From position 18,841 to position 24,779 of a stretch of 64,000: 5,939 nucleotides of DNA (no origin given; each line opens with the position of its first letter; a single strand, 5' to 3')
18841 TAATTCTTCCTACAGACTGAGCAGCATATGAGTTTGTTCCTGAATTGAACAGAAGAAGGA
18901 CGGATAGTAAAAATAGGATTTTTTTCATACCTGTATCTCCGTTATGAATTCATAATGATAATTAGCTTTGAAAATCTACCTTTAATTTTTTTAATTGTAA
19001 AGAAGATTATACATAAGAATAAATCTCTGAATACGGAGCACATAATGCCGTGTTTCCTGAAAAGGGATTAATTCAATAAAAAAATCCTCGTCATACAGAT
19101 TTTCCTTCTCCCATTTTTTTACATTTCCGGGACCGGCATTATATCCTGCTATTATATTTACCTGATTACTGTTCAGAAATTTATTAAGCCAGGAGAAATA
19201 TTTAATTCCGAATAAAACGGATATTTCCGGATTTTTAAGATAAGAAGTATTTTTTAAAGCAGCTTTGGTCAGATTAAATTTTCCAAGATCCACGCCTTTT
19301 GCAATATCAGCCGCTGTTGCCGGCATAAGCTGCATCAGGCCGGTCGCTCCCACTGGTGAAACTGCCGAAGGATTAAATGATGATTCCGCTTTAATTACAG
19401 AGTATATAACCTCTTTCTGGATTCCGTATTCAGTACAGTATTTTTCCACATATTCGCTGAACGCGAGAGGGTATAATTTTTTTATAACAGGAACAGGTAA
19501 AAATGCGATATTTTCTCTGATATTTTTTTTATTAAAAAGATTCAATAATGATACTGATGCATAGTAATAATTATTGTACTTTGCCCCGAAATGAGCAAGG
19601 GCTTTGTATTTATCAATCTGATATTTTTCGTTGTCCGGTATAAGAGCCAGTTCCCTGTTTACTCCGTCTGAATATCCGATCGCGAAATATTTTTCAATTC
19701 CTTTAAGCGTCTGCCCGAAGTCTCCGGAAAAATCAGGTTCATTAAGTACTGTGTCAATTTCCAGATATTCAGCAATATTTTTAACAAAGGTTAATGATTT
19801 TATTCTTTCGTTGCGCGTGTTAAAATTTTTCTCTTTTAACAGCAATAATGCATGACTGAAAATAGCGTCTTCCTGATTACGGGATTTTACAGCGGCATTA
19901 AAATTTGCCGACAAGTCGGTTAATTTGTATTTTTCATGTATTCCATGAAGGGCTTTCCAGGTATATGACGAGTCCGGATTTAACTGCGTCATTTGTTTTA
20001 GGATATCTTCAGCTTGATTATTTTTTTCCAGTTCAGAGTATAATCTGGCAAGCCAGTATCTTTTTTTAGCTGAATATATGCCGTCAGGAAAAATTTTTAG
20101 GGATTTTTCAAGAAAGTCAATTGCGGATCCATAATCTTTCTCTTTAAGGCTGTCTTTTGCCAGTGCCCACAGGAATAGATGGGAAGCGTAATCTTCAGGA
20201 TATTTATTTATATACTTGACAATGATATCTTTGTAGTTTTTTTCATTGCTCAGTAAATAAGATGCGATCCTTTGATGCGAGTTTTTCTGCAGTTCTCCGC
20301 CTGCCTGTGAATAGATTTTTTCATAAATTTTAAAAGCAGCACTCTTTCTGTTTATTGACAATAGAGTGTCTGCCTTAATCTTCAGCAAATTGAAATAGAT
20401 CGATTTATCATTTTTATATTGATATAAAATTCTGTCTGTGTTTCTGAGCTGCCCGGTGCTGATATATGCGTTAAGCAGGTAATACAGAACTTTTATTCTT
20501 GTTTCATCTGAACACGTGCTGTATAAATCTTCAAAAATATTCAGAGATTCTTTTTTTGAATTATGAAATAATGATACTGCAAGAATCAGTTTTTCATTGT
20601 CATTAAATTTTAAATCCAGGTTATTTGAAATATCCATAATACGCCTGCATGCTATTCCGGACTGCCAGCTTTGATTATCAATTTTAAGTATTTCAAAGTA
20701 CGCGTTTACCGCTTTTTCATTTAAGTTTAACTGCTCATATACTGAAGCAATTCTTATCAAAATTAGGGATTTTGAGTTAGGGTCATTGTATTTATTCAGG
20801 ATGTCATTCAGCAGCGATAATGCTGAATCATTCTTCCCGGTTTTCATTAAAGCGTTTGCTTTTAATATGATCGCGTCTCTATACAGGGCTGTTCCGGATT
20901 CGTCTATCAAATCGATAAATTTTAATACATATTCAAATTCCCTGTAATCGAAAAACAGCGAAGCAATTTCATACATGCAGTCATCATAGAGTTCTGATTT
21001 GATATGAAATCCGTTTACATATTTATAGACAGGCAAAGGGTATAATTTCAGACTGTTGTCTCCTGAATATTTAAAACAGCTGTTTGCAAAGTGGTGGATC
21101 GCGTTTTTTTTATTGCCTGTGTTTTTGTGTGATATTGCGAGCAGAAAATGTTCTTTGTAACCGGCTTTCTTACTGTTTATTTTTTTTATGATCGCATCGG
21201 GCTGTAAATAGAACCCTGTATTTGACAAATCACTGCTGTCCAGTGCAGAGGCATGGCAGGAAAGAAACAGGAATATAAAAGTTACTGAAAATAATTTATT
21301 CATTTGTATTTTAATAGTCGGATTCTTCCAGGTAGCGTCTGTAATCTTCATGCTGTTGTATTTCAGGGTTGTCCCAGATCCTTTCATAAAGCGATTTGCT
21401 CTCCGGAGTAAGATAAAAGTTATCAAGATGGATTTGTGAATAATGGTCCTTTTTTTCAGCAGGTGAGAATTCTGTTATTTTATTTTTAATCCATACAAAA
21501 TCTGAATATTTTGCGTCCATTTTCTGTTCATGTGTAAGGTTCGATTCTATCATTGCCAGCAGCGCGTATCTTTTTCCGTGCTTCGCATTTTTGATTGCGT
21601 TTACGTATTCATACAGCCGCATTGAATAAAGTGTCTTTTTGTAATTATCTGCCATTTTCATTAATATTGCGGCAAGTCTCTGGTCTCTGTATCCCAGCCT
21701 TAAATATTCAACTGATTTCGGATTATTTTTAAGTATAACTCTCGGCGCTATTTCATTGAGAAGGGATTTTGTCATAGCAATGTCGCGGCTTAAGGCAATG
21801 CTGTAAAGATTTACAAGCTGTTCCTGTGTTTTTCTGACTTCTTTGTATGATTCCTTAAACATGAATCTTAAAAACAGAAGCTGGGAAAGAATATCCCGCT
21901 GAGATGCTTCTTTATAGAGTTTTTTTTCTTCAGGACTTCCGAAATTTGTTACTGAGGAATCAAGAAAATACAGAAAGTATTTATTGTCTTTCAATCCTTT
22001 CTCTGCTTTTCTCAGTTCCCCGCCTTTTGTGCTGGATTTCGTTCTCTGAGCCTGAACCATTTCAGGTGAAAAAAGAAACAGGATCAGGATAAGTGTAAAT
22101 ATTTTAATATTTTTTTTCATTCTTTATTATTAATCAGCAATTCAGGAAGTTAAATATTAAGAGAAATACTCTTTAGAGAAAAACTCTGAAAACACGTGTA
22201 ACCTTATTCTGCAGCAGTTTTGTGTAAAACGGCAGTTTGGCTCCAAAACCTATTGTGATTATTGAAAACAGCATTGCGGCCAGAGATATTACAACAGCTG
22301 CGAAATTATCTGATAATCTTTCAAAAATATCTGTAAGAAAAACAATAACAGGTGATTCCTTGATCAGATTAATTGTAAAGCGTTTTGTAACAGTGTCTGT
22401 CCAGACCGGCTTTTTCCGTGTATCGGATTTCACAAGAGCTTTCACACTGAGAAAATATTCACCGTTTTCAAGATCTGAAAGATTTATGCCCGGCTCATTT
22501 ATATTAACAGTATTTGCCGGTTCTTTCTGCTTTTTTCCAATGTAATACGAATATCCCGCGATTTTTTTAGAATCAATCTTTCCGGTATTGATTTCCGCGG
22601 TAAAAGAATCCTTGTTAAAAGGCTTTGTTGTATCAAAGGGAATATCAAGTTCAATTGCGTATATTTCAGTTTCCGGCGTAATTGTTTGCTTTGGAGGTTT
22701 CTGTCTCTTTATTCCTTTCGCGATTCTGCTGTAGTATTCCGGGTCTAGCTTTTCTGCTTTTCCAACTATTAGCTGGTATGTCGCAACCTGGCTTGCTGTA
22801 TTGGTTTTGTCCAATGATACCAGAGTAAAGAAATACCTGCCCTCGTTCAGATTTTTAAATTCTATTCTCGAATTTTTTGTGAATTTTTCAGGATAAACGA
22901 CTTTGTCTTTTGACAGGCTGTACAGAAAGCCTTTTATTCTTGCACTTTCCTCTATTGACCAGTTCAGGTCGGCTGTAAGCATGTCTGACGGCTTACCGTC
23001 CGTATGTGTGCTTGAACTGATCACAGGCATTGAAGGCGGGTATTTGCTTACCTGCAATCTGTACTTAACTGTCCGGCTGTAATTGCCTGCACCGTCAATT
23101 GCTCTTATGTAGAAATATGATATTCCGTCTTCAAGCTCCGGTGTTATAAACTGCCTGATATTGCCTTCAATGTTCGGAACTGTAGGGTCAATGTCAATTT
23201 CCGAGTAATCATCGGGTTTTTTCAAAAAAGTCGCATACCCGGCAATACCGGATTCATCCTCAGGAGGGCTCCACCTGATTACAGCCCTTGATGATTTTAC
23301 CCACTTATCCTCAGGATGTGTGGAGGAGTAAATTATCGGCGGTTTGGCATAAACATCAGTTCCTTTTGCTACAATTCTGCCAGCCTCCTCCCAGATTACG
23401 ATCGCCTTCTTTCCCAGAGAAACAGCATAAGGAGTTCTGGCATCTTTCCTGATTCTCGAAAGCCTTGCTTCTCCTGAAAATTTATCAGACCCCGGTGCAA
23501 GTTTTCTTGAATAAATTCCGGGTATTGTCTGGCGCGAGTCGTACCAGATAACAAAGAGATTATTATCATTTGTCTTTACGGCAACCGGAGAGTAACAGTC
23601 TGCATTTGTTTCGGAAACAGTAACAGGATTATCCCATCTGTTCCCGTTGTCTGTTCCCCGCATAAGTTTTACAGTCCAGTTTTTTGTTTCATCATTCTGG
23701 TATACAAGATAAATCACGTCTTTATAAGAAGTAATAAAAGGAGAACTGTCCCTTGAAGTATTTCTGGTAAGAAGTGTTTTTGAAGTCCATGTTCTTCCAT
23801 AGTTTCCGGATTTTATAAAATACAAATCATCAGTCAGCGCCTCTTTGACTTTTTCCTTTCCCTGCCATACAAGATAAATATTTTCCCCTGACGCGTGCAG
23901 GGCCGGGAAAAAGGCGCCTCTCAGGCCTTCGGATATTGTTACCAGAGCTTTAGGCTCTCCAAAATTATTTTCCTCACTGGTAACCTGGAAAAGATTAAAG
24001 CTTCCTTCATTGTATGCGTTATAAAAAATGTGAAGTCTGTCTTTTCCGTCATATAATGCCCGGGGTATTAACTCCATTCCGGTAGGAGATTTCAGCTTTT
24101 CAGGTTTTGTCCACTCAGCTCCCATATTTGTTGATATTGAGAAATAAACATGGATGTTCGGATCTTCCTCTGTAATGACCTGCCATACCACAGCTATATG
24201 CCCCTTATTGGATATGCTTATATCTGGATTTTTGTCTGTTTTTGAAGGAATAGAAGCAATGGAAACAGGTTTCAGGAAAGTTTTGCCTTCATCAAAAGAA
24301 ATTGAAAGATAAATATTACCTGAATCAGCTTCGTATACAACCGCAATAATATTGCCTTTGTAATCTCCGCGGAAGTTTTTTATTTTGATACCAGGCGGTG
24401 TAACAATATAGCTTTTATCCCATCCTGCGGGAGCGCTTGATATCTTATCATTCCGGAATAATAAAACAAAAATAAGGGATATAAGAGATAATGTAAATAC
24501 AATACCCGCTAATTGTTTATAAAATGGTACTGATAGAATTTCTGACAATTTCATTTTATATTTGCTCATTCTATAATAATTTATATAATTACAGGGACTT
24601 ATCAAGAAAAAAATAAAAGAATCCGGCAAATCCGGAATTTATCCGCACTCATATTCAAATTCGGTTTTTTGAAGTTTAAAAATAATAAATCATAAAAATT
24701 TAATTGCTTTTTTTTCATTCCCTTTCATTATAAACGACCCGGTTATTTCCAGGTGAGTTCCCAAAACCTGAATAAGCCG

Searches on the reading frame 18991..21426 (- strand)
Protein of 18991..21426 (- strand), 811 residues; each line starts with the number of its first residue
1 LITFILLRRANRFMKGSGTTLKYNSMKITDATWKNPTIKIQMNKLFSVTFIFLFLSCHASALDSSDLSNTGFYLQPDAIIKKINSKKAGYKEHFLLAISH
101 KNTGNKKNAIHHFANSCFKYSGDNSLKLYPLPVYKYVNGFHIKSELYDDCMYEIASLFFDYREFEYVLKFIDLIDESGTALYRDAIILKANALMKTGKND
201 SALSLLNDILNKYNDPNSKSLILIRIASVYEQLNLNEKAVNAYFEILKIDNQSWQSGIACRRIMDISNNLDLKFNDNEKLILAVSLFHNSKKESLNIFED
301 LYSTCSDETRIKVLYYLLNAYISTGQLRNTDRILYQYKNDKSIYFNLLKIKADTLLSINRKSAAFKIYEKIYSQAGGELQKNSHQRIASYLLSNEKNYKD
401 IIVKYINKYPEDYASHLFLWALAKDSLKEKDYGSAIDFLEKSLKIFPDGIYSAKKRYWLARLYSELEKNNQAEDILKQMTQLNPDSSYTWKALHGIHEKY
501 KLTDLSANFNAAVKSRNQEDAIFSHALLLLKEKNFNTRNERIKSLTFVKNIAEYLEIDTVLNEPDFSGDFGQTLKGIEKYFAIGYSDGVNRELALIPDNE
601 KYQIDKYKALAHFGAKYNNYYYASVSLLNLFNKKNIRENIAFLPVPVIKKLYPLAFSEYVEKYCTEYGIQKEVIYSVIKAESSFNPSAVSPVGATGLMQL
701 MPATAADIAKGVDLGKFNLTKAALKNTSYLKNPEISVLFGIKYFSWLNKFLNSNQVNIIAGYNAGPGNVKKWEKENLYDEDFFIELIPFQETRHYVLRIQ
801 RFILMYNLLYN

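Call 31: search_protein_families(library=pfam, proteins=[window:18991-21426:-], max_evalue=0.0001)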
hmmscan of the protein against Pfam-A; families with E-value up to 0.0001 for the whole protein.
window:18991-21426:- (811 aa): 9 families
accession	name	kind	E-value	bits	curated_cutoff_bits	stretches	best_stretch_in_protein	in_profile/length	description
PF01464.25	SLT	-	9.8e-30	103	21.3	1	659-776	2-108/117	Transglycosylase SLT domain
PF14559.12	TPR_19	-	1.1e-14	54.9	25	1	427-490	2-62/68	Tetratricopeptide repeat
PF13428.12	TPR_14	-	2.4e-12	46.7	23.5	0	457-493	5-41/44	Tetratricopeptide repeat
PF07719.23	TPR_2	-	3.7e-11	42.7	27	0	418-448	3-33/34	Tetratricopeptide repeat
PF13424.12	TPR_12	-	6.6e-08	33.1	30.1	0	421-478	8-70/77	Tetratricopeptide repeat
PF13181.12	TPR_8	-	7.3e-08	32.4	25.7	0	457-485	5-33/34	Tetratricopeptide repeat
PF00515.34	TPR_1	-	1.3e-07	31.6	27.8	0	222-250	3-31/34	Tetratricopeptide repeat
PF13174.12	TPR_6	-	1.2e-06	29.2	26.3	0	457-486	4-33/33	Tetratricopeptide repeat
PF12895.13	ANAPC3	-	3.6e-05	24.4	27.2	0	417-478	26-81/82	Anaphase-promoting complex, cyclosome, subunit 3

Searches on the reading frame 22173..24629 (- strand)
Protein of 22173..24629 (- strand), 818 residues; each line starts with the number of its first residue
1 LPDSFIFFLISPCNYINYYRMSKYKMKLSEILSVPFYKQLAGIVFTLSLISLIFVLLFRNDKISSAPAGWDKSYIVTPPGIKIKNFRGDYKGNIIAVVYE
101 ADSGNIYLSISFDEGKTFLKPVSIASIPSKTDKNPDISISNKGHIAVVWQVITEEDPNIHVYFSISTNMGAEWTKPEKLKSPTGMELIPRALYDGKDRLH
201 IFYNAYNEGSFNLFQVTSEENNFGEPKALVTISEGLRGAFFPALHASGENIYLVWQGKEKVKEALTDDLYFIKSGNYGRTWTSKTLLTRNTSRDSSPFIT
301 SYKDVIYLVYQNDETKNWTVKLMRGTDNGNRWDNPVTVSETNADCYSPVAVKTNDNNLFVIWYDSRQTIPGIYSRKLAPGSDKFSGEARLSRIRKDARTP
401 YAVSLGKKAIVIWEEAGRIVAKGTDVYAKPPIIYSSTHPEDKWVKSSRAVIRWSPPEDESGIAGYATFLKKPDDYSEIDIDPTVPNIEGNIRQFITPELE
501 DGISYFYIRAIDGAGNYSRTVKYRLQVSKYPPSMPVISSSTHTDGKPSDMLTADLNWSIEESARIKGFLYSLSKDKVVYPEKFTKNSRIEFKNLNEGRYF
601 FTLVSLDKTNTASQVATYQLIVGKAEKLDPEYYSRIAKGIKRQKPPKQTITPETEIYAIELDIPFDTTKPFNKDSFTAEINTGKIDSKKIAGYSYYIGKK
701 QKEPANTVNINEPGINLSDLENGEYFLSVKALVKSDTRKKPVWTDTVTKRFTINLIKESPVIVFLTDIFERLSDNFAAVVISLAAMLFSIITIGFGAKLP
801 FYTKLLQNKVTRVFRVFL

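Call 11: search_protein_families(library=pfam, proteins=[window:22173-24629:-], max_evalue=0.0001)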
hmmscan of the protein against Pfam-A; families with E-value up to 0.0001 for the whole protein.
window:22173-24629:- (818 aa): 1 family
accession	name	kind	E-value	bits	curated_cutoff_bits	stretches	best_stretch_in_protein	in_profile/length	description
PF13088.12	BNR_2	-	3.8e-06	26.9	31.4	0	147-220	5-89/277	BNR repeat-like domain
